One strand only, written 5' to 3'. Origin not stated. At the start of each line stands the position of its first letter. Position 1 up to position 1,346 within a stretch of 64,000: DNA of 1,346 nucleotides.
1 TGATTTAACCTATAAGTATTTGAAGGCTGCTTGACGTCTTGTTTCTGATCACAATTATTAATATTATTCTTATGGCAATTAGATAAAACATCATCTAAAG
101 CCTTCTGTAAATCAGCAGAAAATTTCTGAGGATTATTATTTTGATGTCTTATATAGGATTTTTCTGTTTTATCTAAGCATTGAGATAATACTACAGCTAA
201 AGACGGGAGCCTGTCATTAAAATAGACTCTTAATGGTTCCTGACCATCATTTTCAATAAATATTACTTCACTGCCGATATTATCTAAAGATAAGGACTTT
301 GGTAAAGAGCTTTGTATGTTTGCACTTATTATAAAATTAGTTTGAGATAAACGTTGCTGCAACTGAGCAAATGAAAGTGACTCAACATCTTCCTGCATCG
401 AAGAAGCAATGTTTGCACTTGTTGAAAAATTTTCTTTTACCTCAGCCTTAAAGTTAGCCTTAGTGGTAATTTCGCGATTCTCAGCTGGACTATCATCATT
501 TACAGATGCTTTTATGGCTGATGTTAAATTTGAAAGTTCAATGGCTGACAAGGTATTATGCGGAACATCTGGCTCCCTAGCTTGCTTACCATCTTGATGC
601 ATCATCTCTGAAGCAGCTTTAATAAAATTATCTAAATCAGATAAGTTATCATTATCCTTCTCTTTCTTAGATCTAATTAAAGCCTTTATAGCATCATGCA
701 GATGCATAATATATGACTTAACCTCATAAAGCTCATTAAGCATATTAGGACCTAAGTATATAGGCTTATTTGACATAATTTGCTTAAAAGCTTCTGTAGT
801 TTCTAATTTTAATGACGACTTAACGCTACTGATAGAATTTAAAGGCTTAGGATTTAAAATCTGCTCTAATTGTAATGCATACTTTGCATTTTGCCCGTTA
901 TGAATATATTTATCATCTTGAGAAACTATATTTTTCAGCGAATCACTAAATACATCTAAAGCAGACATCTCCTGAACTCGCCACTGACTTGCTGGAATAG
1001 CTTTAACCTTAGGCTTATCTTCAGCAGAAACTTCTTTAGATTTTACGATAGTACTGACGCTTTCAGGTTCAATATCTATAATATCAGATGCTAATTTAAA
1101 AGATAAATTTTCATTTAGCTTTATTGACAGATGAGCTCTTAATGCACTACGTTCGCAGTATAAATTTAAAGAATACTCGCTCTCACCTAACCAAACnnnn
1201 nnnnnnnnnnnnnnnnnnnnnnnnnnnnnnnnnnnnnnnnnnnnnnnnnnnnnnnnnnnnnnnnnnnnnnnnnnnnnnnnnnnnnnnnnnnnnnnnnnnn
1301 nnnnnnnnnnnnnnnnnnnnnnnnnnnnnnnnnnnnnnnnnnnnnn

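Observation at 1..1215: dnaX is split at a poly-A tract carrying the E. coli A AAA AAG slippery heptamer, but with gamma in the 0 frame and tau in the -1 frame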

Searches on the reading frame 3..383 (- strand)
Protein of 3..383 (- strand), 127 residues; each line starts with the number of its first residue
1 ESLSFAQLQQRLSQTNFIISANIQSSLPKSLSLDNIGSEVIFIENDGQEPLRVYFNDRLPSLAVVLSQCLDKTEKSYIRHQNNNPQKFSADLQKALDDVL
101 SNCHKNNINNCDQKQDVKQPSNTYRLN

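Call 61: search_solved_structures(query=A3, max_evalue=10)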
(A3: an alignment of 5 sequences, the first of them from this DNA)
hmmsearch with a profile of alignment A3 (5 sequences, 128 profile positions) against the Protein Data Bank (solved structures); distinct sequences matched with E-value up to 10: 1.
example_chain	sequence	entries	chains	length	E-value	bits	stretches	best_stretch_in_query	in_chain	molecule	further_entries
5cwf_A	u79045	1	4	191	2.2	11.6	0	81-113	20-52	Designed helical repeat protein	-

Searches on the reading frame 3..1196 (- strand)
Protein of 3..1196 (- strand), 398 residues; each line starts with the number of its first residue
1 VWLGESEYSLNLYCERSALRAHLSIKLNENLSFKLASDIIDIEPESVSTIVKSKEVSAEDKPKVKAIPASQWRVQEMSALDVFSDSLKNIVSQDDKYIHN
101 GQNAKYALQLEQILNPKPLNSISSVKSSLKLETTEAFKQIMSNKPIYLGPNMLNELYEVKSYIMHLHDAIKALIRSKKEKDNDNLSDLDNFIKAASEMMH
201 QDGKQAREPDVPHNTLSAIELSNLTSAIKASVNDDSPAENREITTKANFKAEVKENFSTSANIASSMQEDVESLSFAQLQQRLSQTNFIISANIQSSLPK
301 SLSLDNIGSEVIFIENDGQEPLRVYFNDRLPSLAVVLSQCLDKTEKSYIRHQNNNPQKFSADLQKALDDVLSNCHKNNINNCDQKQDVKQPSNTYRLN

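Call 6: find_homologous_proteins(query=window:3-1196:-)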
Query seq(398 aa) (398 aa): 5 proteins with E <= 0.001 among 4034 candidates.
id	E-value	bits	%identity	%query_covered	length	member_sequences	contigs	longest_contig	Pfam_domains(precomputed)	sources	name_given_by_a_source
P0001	9.7e-199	678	99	81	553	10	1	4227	-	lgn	-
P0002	4.5e-170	584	78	90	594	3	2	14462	-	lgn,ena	-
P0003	3.1e-149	515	70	92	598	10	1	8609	-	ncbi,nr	ncbi:MAG: hypothetical protein Q4E81_05655 [Succinatimonas sp.]|nr:hypothetical protein [Succinatimo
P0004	2.3e-113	397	75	65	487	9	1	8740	-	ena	-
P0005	2.3e-26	111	33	76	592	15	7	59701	-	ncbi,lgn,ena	-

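Call 7: search_protein_families(library=pfam, proteins=[window:3-1196:-], max_evalue=1)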
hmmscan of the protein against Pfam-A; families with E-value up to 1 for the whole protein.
seq(398 aa): 2 families
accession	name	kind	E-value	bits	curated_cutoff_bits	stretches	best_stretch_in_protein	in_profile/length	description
PF20232.3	T6SS_FHA_C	-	0.012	15.9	23.7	1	345-374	50-79/180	C-terminal domain of Type VI secretion system FHA protein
PF14297.12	Lin1244_N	-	0.22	12.7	25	0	23-52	42-71/95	Lin1244/Lin1753-like, N-terminal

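Call 9: find_encoding_contigs(protein=P0003, flank=5000)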
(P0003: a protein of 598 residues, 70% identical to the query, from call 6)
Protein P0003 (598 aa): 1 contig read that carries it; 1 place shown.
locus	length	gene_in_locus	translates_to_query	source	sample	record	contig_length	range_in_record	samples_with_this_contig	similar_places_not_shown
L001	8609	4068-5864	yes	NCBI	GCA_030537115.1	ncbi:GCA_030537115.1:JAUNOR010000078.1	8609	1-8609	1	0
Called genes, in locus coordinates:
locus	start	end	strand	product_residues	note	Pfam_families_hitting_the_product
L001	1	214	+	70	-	PF07282:Cas12f1-like_TNB, PF21349:RUBY_RBDX (faint)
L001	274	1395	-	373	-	PF00267:Porin_1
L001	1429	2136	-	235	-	PF00702:Hydrolase, PF08282:Hydrolase_3 (faint), PF12710:HAD, PF13419:HAD_2, PF13242:Hydrolase_like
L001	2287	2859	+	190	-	PF00156:Pribosyltran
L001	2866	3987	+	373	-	PF13173:AAA_14 (faint), PF05496:RuvB_N (weak), PF13177:DNA_pol3_delta2, PF00004:AAA, PF13401:AAA_22 (faint), PF22608:DNAX_ATPase_lid, PF12169:DNA_pol3_gamma3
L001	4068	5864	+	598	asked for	-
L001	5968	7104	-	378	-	PF02030:Lipoprotein_8 (faint), PF01547:SBP_bac_1, PF13416:SBP_bac_8, PF13343:SBP_bac_6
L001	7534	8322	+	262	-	PF01656:CbiA, PF06564:CBP_BcsQ (weak), PF07015:VirC1 (faint), PF09140:MipZ (faint), PF10609:ParA (weak), PF13614:AAA_31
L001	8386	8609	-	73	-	?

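Call 10: find_encoding_contigs(protein=P0002, flank=5000)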
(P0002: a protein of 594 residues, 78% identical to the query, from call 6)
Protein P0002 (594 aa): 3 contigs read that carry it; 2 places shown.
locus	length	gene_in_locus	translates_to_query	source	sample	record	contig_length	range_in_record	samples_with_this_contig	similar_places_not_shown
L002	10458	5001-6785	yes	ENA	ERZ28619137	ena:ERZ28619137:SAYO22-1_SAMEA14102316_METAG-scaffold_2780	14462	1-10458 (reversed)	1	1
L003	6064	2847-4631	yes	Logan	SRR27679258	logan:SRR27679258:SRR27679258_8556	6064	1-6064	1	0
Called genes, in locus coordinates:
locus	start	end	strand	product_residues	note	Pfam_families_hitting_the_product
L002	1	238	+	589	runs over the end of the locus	PF01541:GIY-YIG, PF00633:HHH (faint), PF27096:UvrC_M, PF02151:UVR, PF22920:UvrC_RNaseH, PF08459:UvrC_RNaseH_dom, PF14520:HHH_5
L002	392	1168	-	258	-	PF09829:DUF2057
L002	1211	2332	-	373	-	PF00267:Porin_1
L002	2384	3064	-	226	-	PF00702:Hydrolase, PF12710:HAD, PF13419:HAD_2, PF13242:Hydrolase_like (weak)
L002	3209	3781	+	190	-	PF00156:Pribosyltran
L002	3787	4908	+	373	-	PF13173:AAA_14 (faint), PF05496:RuvB_N (weak), PF13177:DNA_pol3_delta2, PF00004:AAA, PF13401:AAA_22 (faint), PF22608:DNAX_ATPase_lid, PF12169:DNA_pol3_gamma3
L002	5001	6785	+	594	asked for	-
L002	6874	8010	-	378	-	PF02030:Lipoprotein_8 (faint), PF01547:SBP_bac_1, PF13416:SBP_bac_8, PF13343:SBP_bac_6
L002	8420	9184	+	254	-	PF01656:CbiA, PF02374:ArsA_ATPase (faint), PF06564:CBP_BcsQ, PF09140:MipZ (faint), PF10609:ParA, PF13614:AAA_31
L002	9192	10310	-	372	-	-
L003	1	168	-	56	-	?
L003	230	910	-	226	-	PF00702:Hydrolase, PF12710:HAD, PF13419:HAD_2, PF13242:Hydrolase_like (weak)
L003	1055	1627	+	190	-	PF00156:Pribosyltran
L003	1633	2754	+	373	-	PF13173:AAA_14 (faint), PF05496:RuvB_N (weak), PF13177:DNA_pol3_delta2, PF00004:AAA, PF13401:AAA_22 (faint), PF22608:DNAX_ATPase_lid, PF12169:DNA_pol3_gamma3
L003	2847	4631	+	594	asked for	-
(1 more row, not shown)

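Call 14: find_encoding_contigs(protein=P0005, flank=5000)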
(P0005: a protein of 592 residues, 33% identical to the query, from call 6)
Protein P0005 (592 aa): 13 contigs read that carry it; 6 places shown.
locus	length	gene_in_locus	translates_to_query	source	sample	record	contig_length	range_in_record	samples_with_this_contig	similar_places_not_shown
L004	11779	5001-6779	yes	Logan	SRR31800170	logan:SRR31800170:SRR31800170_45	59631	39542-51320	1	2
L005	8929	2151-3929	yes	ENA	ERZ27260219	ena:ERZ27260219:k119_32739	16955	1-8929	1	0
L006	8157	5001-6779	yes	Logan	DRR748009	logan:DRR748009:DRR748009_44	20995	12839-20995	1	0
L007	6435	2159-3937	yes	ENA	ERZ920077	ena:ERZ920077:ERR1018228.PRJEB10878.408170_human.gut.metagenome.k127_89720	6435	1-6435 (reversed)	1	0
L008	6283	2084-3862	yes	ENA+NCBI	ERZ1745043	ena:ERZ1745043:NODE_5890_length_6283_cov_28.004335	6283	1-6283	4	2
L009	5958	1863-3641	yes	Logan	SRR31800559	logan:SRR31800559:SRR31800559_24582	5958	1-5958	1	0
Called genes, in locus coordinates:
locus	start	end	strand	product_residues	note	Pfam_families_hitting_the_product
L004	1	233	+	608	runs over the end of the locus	PF01541:GIY-YIG, PF27096:UvrC_M, PF02151:UVR (faint), PF22920:UvrC_RNaseH, PF08459:UvrC_RNaseH_dom, PF14520:HHH_5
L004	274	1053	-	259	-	PF09829:DUF2057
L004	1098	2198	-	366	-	PF00267:Porin_1 (weak)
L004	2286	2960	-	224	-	PF00702:Hydrolase, PF08282:Hydrolase_3 (faint), PF12710:HAD, PF13419:HAD_2, PF13242:Hydrolase_like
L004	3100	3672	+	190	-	PF00156:Pribosyltran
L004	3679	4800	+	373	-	PF03215:Rad17 (faint), PF04851:ResIII (faint), PF05496:RuvB_N, PF13177:DNA_pol3_delta2, PF00004:AAA, PF13401:AAA_22 (weak), PF22608:DNAX_ATPase_lid, PF12169:DNA_pol3_gamma3, +2 more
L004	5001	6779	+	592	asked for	-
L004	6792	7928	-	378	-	PF02030:Lipoprotein_8 (faint), PF01547:SBP_bac_1, PF13416:SBP_bac_8, PF13343:SBP_bac_6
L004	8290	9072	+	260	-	PF01656:CbiA, PF02374:ArsA_ATPase (faint), PF06564:CBP_BcsQ, PF09140:MipZ (faint), PF10609:ParA (weak), PF13614:AAA_31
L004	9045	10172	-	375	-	-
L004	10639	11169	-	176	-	PF07977:FabA, PF22818:ApeI-like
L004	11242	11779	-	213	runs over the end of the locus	PF00027:cNMP_binding, PF13545:HTH_Crp_2, PF00325:Crp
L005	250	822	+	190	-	PF00156:Pribosyltran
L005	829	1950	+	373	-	PF03215:Rad17 (faint), PF04851:ResIII (faint), PF05496:RuvB_N, PF13177:DNA_pol3_delta2, PF00004:AAA, PF13401:AAA_22 (weak), PF22608:DNAX_ATPase_lid, PF12169:DNA_pol3_gamma3, +2 more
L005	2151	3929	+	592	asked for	-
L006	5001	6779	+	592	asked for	-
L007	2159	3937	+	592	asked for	-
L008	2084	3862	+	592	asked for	-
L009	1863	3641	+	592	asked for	-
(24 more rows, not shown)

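Call 15: find_encoding_contigs(protein=P0004, flank=5000)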
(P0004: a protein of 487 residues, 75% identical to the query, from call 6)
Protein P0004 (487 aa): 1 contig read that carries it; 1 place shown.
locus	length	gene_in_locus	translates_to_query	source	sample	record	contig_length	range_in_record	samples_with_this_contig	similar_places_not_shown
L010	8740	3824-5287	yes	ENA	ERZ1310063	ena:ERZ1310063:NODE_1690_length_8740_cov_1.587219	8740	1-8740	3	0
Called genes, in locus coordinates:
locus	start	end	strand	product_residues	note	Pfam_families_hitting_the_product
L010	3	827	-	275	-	?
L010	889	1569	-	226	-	PF00702:Hydrolase, PF08282:Hydrolase_3 (faint), PF12710:HAD, PF13419:HAD_2, PF13242:Hydrolase_like (weak)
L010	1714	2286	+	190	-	PF00156:Pribosyltran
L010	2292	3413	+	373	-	PF13173:AAA_14 (faint), PF05496:RuvB_N (weak), PF13177:DNA_pol3_delta2, PF13191:AAA_16 (faint), PF00004:AAA, PF13401:AAA_22 (weak), PF22608:DNAX_ATPase_lid, PF12169:DNA_pol3_gamma3, +1 more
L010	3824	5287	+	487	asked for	-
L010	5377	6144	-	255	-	PF13416:SBP_bac_8, PF13343:SBP_bac_6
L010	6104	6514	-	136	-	-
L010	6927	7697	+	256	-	PF01656:CbiA, PF02374:ArsA_ATPase (faint), PF06564:CBP_BcsQ, PF09140:MipZ (faint), PF10609:ParA (weak), PF13614:AAA_31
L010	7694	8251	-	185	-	-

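Call 16: find_encoding_contigs(protein=P0001, flank=5000)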
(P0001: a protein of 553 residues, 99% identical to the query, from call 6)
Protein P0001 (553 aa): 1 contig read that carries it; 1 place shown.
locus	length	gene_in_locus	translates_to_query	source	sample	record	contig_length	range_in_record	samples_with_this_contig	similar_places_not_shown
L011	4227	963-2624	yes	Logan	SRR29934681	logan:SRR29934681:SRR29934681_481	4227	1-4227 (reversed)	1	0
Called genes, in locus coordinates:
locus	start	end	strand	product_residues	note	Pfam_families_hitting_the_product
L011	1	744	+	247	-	?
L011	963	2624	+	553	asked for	-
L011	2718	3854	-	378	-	PF02030:Lipoprotein_8 (faint), PF01547:SBP_bac_1, PF13416:SBP_bac_8, PF13343:SBP_bac_6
